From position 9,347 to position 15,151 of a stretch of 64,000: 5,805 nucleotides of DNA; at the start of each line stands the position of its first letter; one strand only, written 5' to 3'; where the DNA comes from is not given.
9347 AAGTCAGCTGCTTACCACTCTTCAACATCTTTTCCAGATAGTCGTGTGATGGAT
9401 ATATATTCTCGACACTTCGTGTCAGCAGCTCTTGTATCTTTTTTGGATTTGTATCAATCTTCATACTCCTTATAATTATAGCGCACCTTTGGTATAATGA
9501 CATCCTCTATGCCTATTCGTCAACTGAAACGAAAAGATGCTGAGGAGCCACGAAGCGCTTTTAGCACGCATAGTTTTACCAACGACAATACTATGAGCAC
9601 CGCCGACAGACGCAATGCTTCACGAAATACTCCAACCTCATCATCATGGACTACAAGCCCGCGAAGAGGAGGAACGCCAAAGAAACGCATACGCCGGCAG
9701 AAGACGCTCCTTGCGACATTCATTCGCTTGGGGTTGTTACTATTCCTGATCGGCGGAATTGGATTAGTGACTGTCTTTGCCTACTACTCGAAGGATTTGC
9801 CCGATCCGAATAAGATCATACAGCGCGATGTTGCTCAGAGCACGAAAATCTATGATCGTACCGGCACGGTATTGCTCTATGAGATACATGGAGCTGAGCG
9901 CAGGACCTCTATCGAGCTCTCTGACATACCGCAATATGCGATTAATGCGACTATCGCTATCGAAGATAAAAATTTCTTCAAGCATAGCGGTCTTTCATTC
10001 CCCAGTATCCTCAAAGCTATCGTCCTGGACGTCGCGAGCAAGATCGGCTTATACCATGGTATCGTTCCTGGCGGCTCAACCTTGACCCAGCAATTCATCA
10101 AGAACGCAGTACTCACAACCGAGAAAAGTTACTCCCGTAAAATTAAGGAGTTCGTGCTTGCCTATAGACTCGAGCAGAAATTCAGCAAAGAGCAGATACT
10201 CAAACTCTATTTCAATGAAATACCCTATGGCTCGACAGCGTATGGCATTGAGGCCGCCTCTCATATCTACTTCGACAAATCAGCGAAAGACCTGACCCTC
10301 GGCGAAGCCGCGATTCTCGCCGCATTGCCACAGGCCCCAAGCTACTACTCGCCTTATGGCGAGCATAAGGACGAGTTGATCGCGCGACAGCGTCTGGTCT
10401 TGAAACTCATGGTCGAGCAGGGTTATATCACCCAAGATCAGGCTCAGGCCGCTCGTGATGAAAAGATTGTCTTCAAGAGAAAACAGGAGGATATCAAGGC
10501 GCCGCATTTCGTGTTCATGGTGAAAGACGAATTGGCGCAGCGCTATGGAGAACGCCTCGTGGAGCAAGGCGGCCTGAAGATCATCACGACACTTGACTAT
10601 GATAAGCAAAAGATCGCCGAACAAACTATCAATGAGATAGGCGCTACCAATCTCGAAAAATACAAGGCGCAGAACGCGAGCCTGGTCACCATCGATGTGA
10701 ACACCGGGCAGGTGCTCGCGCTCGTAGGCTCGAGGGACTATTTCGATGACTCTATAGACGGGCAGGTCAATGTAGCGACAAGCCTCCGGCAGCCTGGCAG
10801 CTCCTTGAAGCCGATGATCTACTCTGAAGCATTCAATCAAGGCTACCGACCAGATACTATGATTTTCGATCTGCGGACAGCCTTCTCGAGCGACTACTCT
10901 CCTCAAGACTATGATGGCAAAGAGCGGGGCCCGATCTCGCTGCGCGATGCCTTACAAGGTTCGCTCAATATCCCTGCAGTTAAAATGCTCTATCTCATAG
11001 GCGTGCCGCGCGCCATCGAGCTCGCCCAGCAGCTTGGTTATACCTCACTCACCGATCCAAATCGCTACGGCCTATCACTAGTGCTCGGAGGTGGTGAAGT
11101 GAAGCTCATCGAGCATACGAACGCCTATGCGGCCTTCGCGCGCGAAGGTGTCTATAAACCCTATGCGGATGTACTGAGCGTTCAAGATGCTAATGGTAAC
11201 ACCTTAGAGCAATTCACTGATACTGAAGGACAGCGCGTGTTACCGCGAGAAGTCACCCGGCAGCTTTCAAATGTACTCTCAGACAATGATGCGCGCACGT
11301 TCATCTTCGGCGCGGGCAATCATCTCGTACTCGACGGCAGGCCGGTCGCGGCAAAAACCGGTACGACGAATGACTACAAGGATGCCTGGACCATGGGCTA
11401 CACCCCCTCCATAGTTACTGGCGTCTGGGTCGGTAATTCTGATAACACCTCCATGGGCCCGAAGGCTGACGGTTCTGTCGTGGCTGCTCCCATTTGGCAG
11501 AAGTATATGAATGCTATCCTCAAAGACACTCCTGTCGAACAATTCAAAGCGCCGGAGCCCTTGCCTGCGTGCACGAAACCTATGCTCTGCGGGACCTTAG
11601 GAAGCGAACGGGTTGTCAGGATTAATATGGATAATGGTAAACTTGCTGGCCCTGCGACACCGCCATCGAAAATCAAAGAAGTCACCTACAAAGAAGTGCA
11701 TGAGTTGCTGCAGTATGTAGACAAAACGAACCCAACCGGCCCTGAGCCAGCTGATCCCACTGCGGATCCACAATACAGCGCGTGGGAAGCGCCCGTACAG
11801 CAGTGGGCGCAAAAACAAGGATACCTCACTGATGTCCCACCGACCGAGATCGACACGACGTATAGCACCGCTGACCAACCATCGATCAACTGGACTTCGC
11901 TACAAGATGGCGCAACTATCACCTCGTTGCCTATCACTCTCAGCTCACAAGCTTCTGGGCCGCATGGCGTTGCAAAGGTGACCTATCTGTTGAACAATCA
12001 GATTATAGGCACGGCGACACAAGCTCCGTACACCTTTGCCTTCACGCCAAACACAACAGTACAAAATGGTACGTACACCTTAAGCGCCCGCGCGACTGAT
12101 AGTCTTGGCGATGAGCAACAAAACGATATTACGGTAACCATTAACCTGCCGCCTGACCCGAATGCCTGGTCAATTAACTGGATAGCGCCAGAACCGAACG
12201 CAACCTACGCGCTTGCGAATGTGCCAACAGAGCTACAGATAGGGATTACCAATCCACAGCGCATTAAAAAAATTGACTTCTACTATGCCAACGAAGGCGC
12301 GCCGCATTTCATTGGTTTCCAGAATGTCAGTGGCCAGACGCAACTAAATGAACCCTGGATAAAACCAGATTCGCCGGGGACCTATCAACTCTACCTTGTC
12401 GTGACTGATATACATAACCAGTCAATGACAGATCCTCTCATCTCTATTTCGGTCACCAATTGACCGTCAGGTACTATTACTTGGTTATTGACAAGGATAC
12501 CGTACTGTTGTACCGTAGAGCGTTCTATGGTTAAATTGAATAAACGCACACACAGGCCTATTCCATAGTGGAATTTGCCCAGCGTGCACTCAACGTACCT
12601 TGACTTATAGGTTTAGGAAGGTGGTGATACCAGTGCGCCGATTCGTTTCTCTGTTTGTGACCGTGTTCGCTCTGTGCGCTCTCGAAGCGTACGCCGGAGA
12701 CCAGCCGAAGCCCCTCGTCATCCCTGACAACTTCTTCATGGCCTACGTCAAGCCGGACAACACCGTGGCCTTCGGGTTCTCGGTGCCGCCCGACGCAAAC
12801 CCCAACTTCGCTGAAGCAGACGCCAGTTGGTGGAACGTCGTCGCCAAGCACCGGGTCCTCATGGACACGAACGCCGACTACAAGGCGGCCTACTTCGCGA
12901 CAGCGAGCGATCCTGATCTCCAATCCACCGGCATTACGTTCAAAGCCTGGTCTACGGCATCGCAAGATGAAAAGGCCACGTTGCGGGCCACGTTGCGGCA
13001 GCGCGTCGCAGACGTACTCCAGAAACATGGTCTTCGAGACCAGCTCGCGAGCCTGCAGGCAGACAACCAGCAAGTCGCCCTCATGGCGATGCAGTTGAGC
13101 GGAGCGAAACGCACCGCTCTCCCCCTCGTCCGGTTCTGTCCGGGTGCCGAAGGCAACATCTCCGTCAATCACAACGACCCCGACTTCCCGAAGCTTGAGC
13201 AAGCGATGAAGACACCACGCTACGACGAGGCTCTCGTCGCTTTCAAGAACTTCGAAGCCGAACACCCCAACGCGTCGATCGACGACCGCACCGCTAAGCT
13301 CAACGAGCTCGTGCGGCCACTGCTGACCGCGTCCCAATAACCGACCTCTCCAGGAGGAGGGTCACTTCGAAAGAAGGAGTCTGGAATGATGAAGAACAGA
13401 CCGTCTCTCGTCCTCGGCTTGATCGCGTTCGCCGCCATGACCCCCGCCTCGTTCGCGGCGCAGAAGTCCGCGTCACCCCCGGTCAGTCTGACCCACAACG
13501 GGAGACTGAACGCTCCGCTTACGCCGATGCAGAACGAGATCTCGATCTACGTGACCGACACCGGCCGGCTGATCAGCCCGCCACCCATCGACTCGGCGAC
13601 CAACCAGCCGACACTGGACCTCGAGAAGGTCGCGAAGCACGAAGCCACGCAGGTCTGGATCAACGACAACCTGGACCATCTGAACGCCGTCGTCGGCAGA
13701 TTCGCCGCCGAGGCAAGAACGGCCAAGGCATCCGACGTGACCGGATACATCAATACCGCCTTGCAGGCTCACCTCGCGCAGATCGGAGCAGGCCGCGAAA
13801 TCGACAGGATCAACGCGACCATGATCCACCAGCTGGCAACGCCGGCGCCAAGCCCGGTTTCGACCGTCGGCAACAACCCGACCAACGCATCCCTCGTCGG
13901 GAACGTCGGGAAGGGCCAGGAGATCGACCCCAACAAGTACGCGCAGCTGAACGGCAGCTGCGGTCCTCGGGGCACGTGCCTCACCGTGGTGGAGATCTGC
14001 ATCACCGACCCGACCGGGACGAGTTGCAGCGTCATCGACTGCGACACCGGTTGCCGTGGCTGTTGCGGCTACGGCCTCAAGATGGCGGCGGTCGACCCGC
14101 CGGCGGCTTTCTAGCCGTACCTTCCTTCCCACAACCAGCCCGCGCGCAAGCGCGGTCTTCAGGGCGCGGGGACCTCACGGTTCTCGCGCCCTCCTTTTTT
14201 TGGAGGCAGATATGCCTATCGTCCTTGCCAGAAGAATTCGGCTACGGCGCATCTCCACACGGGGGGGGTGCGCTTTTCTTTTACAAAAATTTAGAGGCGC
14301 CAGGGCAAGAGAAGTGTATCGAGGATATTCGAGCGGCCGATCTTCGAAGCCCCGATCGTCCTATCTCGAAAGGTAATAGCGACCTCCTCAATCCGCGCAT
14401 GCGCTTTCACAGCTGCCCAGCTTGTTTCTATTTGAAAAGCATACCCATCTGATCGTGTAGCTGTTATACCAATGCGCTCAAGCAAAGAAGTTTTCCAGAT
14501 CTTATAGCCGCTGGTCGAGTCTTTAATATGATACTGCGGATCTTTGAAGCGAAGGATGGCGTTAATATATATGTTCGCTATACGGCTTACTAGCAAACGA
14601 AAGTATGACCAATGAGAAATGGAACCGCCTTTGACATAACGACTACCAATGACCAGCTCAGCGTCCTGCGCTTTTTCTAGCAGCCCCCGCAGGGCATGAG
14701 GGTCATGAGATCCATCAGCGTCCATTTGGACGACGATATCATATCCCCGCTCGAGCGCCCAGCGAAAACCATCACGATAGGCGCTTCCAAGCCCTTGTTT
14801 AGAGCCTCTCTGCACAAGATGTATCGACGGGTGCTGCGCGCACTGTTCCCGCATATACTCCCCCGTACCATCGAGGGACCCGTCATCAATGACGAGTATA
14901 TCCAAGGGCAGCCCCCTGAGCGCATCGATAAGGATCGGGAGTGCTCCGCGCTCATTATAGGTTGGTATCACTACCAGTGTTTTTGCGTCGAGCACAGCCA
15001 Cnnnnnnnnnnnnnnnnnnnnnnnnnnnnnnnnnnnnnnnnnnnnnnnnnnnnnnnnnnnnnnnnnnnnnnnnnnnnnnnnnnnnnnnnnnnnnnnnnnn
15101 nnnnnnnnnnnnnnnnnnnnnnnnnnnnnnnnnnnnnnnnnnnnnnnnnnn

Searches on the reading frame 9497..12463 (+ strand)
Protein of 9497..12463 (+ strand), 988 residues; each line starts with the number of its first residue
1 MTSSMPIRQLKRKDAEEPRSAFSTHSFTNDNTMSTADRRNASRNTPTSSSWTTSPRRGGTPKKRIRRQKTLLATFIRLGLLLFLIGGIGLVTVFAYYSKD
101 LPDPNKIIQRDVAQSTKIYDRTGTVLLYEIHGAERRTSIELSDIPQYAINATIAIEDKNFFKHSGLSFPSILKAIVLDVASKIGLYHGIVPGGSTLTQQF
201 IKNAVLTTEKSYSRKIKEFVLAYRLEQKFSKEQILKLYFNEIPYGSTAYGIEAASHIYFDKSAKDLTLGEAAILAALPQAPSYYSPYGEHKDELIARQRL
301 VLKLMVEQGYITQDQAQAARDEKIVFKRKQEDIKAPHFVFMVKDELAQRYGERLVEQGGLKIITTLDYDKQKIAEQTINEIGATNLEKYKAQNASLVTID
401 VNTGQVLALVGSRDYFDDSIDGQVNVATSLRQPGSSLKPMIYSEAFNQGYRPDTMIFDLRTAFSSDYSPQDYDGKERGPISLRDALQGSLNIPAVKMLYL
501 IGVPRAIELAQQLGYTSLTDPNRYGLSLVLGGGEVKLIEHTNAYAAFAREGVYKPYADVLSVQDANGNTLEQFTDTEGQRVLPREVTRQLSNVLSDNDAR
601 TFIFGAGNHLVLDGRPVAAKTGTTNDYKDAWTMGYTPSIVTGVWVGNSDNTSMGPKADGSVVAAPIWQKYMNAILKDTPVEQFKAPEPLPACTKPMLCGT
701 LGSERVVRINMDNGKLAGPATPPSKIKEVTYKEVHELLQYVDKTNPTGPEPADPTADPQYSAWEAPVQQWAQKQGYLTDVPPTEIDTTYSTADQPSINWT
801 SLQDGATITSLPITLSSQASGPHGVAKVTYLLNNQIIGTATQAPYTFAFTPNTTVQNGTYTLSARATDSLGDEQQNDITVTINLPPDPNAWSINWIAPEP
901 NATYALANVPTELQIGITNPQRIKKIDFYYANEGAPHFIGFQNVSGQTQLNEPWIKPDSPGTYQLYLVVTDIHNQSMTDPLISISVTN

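Call 4: search_protein_families(library=ncbifam, proteins=[window:9497-12463:+])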
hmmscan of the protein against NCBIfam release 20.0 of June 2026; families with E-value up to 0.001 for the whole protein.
window:9497-12463:+ (988 aa): 17 families
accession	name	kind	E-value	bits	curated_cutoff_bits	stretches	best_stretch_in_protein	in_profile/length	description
TIGR02074.1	PBP_1a_fam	subfamily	1e-154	516.3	508.75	1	135-676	1-534/535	PBP1A family penicillin-binding protein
TIGR02073.1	PBP_1c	equivalog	7.2e-137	457.9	494.2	1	112-865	8-714/728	penicillin-binding protein 1C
NF051885.1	tranpepglycosPbpC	equivalog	8.7e-133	444.1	900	1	70-691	7-610/632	multimodular transpeptidase-transglycosylase PbpC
TIGR02071.1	PBP_1b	equivalog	2e-94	317.2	717.75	1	132-674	143-682/729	penicillin-binding protein 1B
NF038276.1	strep_PBP2A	exception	8.4e-88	295.4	1100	1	78-685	39-647/716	penicillin-binding protein PBP2A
NF008643.0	PRK11636.1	equivalog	6.7e-84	282.7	1263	3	76-379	8-304/850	peptidoglycan glycosyltransferase/peptidoglycan DD-transpeptidase MrcA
NF008414.0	PRK11240.1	equivalog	1.2e-76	258.3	1121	1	136-843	64-743/774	peptidoglycan glycosyltransferase PbpC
NF007061.0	PRK09506.1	equivalog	2.6e-72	243.9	1120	1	133-673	208-745/825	bifunctional glycosyl transferase/transpeptidase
NF038272.1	strep_PBP1A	exception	1.3e-70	238.5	1075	1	68-629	8-563/658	penicillin-binding protein PBP1A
NF038274.1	strep_PBP1B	exception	1.1e-65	222.4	1225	2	71-324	14-278/745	penicillin-binding protein PBP1B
NF011423.0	PRK14850.1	equivalog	2.5e-65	221.2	1275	1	132-679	153-696/764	penicillin-binding protein 1b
TIGR02070.1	mono_pep_trsgly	equivalog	6.1e-35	120.7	182.65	1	141-306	60-219/224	monofunctional biosynthetic peptidoglycan transglycosylase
NF010008.0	PRK13481.1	equivalog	1.2e-34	119.9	270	1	135-319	79-263/269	glycosyltransferase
TIGR03423.1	pbp2_mrdA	equivalog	5.5e-10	38.4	455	1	357-519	224-394/593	penicillin-binding protein 2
TIGR02214.1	spoVD_pbp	equivalog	1e-07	30.7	688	0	535-678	408-558/636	stage V sporulation protein D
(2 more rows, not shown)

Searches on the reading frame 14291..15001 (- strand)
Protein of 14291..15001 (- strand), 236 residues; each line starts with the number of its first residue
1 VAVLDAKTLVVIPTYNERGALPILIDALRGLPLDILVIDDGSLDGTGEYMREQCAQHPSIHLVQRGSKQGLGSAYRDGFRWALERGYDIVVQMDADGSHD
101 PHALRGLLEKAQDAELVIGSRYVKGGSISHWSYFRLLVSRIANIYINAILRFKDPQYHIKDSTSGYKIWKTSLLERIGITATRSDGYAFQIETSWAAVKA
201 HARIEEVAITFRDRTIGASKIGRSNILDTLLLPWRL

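Call 4: search_protein_families(library=ncbifam, proteins=[window:14291-15001:-])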
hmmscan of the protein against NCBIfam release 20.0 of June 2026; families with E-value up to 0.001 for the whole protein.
window:14291-15001:- (236 aa): 13 families
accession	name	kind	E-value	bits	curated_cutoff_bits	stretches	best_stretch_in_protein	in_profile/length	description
TIGR04182.1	glyco_TIGR04182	equivalog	7.7e-20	71.5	325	1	9-217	3-196/293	S-layer glycoprotein N-glycosyltransferase AglJ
NF058614.1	PPMAGASynPpgS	equivalog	1.2e-13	51.1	370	1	9-206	3-191/226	polyprenyl-phospho-N-acetylgalactosaminyl synthase PpgS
NF007986.1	PRK10714.1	equivalog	6.7e-10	38.5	529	1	7-147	7-147/316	undecaprenyl-phosphate 4-deoxy-4-formamido-L-arabinose transferase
TIGR03937.1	PgaC_IcaA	equivalog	9.9e-09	34.6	422.3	1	10-113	49-152/407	poly-beta-1,6-N-acetyl-D-glucosamine synthase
TIGR03469.1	HpnB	hypoth_equivalog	2.6e-08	33.3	379.25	1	9-179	47-229/386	hopene-associated glycosyltransferase HpnB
NF047588.1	GlcsyltransPgfSStrep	equivalog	2e-07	30.6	500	1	27-148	29-147/308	glycosyltransferase PgfS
TIGR01556.1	rhamnosyltran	subfamily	2.6e-06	26.8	200.55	1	24-104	13-91/281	rhamnosyltransferase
NF007482.0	PRK10073.1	equivalog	4e-06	26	423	1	7-118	7-117/334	glycosyltransferase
NF053846.1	glyco_with_XrtP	equivalog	9.6e-06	24.5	520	1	34-108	71-155/440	XrtP-associated glycosyltransferase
NF041875.1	EPS_EpsD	equivalog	1.3e-05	24.7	370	1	10-109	3-102/325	exopolysaccharide biosynthesis glycosyltransferase EpsD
TIGR04283.1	glyco_like_mftF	equivalog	4e-05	23.3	182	1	10-56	3-52/221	TIGR04283 family arsenosugar biosynthesis glycosyltransferase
TIGR03965.1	mycofact_glyco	equivalog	7e-05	21.9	280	1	9-117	77-185/467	mycofactocin biosynthesis glycosyltransferase MftF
NF045692.1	OglycostaseCruG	equivalog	0.0006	18.8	600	1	8-114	43-155/386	2'-O-glycosyltransferase CruG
